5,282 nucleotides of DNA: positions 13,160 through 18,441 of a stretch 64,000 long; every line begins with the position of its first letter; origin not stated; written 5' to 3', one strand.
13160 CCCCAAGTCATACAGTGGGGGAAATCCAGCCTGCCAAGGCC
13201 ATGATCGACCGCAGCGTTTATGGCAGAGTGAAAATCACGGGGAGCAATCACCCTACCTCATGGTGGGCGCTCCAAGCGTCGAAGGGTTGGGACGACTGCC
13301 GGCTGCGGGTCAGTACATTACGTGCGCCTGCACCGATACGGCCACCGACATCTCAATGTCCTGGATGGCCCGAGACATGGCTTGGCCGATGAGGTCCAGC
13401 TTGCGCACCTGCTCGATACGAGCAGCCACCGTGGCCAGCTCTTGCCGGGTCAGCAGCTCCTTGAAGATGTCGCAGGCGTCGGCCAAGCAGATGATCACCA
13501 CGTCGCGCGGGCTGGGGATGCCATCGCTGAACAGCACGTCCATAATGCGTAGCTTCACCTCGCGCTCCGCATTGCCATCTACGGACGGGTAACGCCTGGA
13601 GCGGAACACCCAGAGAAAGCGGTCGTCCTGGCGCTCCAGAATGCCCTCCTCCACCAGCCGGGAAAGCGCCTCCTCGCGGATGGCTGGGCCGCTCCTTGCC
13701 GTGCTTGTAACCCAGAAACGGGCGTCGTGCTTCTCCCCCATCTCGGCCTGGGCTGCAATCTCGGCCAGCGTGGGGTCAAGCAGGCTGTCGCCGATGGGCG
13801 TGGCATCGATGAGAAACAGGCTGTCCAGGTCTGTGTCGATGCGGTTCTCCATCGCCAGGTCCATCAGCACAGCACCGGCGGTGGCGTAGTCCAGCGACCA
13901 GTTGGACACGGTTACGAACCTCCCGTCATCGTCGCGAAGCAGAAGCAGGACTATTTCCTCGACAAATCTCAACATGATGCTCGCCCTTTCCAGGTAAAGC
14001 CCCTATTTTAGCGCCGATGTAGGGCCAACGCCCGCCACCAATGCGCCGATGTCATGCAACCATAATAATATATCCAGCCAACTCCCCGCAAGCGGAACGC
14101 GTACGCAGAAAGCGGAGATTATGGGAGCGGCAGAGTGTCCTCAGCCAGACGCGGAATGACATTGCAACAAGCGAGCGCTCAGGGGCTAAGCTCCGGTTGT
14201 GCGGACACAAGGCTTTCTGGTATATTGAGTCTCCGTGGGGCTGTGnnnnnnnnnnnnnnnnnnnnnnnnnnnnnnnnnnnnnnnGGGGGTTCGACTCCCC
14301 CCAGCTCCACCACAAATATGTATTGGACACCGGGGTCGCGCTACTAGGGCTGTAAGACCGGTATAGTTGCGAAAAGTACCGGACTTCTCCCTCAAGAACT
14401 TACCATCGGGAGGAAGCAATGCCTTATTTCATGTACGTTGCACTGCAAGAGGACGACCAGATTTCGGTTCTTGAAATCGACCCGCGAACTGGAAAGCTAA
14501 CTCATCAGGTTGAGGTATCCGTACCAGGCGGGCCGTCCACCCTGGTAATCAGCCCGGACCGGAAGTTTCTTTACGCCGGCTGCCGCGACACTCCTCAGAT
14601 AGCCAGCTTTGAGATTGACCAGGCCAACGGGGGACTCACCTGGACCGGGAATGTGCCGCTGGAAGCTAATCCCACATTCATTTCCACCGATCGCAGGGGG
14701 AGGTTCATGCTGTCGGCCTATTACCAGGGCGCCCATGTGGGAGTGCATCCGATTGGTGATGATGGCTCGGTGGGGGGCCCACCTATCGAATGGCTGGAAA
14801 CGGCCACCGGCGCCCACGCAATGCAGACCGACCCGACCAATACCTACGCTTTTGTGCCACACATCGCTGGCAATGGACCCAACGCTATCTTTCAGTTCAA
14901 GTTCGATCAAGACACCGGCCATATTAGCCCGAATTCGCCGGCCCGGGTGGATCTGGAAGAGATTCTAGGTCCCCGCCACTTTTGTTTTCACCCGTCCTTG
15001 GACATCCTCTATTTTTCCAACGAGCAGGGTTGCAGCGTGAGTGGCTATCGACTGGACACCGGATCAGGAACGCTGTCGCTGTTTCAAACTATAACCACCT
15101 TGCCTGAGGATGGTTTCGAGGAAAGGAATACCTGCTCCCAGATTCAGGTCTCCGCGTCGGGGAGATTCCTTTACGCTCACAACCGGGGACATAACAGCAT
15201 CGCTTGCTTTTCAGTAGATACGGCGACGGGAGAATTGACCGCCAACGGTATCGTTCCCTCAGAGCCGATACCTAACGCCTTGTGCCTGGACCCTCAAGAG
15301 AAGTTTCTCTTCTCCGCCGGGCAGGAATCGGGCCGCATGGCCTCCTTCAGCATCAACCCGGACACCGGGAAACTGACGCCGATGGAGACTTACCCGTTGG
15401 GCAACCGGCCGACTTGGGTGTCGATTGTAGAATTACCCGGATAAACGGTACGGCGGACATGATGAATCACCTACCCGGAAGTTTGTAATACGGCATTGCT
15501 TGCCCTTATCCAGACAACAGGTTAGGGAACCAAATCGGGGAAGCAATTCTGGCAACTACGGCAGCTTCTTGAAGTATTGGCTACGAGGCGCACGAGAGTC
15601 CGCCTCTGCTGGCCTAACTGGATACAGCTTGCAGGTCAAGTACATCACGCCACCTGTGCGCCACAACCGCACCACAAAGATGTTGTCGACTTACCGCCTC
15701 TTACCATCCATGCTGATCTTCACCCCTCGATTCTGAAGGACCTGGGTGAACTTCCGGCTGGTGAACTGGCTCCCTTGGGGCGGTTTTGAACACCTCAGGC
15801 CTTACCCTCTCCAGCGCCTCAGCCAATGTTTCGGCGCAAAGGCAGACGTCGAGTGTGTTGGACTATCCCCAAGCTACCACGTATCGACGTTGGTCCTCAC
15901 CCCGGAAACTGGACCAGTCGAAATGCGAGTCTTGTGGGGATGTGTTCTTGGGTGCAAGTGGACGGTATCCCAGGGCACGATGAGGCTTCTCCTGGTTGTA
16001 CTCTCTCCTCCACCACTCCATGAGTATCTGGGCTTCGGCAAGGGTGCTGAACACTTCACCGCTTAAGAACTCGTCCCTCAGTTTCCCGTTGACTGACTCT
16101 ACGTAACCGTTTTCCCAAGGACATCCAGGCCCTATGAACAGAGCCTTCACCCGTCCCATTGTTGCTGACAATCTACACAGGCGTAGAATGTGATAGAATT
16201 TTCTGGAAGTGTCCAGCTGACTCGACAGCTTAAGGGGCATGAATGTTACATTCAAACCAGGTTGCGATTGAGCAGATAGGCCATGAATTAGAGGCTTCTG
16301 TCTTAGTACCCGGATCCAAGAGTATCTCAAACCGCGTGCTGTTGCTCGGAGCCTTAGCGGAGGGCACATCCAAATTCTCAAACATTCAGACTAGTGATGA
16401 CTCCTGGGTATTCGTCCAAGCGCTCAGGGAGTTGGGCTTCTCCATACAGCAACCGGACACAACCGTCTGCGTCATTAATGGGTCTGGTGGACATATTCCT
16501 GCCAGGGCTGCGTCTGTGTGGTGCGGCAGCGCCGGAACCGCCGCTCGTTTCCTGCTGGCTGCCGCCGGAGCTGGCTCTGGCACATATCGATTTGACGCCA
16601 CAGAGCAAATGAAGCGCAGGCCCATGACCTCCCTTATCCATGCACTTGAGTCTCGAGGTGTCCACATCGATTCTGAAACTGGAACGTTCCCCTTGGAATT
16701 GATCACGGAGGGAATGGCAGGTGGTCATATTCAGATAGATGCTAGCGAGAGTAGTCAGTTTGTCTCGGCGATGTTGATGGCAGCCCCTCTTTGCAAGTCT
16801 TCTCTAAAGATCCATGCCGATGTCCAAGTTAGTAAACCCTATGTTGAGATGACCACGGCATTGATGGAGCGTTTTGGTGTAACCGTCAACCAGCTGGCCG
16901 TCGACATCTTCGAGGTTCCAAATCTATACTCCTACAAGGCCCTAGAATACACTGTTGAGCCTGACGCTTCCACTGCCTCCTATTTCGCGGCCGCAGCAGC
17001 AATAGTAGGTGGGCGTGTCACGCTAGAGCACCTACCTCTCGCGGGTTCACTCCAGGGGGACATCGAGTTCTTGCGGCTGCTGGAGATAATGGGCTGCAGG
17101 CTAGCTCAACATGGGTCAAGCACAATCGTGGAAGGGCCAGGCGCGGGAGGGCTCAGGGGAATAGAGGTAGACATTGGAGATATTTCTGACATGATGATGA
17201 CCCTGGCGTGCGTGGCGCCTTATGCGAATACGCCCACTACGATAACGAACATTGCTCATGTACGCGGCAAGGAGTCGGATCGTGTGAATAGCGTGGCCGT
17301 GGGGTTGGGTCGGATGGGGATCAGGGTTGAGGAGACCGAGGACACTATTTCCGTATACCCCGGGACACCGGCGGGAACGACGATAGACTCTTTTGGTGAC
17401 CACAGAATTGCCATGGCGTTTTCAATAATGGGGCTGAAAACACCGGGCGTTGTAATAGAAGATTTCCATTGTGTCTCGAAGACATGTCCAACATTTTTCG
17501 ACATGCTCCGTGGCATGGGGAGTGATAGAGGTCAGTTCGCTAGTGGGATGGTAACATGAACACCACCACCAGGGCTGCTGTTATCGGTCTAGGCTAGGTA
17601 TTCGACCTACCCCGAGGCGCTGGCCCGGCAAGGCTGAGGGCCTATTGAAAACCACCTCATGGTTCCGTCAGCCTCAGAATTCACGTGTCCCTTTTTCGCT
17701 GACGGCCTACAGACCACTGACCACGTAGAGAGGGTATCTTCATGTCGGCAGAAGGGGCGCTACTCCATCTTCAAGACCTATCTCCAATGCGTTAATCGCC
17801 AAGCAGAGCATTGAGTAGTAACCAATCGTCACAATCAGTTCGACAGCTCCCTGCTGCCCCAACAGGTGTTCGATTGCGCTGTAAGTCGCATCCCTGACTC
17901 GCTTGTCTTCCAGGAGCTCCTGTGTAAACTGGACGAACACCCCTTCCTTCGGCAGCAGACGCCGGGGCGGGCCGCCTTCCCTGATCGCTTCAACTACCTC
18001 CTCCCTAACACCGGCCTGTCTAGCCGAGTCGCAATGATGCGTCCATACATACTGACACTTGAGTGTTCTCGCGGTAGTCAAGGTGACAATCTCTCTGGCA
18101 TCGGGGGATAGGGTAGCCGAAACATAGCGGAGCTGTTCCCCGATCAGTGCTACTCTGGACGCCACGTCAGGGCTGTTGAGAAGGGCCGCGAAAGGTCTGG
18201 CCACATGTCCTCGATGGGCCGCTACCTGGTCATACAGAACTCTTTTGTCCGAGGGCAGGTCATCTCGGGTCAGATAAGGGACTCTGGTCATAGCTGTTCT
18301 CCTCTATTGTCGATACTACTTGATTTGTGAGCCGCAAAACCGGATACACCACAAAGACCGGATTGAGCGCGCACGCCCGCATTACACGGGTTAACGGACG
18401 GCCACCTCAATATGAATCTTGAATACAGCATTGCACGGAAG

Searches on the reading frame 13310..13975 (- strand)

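Call 10: search_protein_families(library=pfam, proteins=[window:13310-13975:-], max_evalue=0.001)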
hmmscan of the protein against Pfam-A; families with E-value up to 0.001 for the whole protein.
window:13310-13975:- (221 aa): 1 family
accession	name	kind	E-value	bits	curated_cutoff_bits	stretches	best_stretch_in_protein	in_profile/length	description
PF05719.16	GPP34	-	1.5e-42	146.3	29.1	1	6-207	3-201/201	Golgi phosphoprotein 3 (GPP34)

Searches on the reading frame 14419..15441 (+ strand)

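Call 10: search_protein_families(library=pfam, proteins=[window:14419-15441:+], max_evalue=0.001)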
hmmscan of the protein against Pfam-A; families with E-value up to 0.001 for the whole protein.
window:14419-15441:+ (341 aa): 3 families
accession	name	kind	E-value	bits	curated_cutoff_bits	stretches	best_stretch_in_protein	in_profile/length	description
PF10282.15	Lactonase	-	3.4e-70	237.4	21.7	1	11-335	11-343/344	Lactonase, 7-bladed beta-propeller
PF08450.18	SGL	-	0.0001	22.4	26.3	0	284-323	135-174/246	SMP-30/Gluconolactonase/LRE-like region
PF23726.1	Beta-prop_RSE1_2nd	-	0.00025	20.8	30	0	258-337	178-264/327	RSE1/DDB1/CPSF1 second beta-propeller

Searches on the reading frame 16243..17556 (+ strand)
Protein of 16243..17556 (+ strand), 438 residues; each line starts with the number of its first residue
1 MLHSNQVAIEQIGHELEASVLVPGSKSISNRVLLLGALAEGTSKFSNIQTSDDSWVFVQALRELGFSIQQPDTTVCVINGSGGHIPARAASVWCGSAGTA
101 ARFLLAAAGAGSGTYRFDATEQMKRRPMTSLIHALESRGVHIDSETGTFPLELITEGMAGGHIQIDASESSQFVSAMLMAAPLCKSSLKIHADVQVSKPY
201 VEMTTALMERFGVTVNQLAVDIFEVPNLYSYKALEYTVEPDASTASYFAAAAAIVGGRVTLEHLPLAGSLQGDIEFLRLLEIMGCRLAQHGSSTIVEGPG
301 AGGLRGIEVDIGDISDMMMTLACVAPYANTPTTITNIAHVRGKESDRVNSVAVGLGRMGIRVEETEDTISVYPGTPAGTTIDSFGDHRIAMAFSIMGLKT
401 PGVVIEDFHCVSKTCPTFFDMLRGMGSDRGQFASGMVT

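Call 10: search_protein_families(library=pfam, proteins=[window:16243-17556:+], max_evalue=0.001)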
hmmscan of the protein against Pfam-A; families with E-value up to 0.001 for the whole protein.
window:16243-17556:+ (438 aa): 1 family
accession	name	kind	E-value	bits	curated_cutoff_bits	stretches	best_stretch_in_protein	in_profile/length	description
PF00275.25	EPSP_synthase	-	4.2e-103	345.7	22.8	1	12-422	3-417/417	EPSP synthase (3-phosphoshikimate 1-carboxyvinyltransferase)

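Call 12: find_encoding_contigs(protein=window:16243-17556:+, flank=3000, max_places=5)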
Protein window:16243-17556:+ (438 aa): no gene with exactly this product is on record in the collection.

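Call 20: find_related_loci(query=window:16243-17556:+, collection=genome_contigs, flank=10000)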
Query window:16243-17556:+ (438 aa) in genome_contigs; peptide patterns used: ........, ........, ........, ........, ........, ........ (x = any residue, [..] = any of these).
38 stretches matched a pattern; 6 encode a relative of the query (tblastn E <= 1e-3); 6 distinct loci.
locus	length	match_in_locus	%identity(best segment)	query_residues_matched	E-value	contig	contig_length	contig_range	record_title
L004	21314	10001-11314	96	1-438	0e+0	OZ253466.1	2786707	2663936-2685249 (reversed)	MAG: Dehalococcoidia bacterium isolate 7f7fcc17-106b-4c1d-a8d7-7cf201ad70ef genome assembly, chromosome: 1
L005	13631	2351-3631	71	1-427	0e+0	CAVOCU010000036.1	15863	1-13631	MAG: Dehalococcoidia bacterium isolate CBN3_323.52 genome assembly, contig: Ga0302135_10001143, whole genome shotgun seq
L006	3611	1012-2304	70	1-431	0e+0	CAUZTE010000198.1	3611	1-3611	MAG: Dehalococcoidia bacterium isolate CB9_331.17 genome assembly, contig: Ga0302133_10021617, whole genome shotgun sequ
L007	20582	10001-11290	68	1-430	0e+0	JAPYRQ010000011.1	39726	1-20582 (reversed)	MAG: Dehalococcoidia bacterium isolate PW3.metabat2.181 PW3_1463_length_39726_cov_8.332207, whole genome shotgun sequenc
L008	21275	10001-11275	65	1-425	0e+0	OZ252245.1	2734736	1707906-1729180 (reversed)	MAG: Dehalococcoidia bacterium isolate fb20be2c-8140-4140-b1fe-3b9480cc7f3d genome assembly, chromosome: 1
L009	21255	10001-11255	38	4-422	7e-74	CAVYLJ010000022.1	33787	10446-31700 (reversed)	MAG: uncultured delta proteobacterium isolate MFD01299.bin.2.76 genome assembly, contig: contig_45256, whole genome shot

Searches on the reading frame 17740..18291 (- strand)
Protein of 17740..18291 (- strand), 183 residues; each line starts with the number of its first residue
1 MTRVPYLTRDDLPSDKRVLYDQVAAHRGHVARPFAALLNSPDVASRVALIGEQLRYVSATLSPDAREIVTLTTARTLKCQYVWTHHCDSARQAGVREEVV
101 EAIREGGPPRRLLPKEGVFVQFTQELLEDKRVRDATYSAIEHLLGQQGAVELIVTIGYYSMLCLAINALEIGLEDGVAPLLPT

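Call 10: search_protein_families(library=pfam, proteins=[window:17740-18291:-], max_evalue=0.001)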
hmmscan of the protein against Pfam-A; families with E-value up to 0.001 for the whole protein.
window:17740-18291:- (183 aa): 1 family
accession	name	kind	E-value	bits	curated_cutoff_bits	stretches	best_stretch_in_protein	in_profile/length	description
PF02627.25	CMD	-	8.6e-09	35.7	23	1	41-104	1-63/84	Carboxymuconolactone decarboxylase family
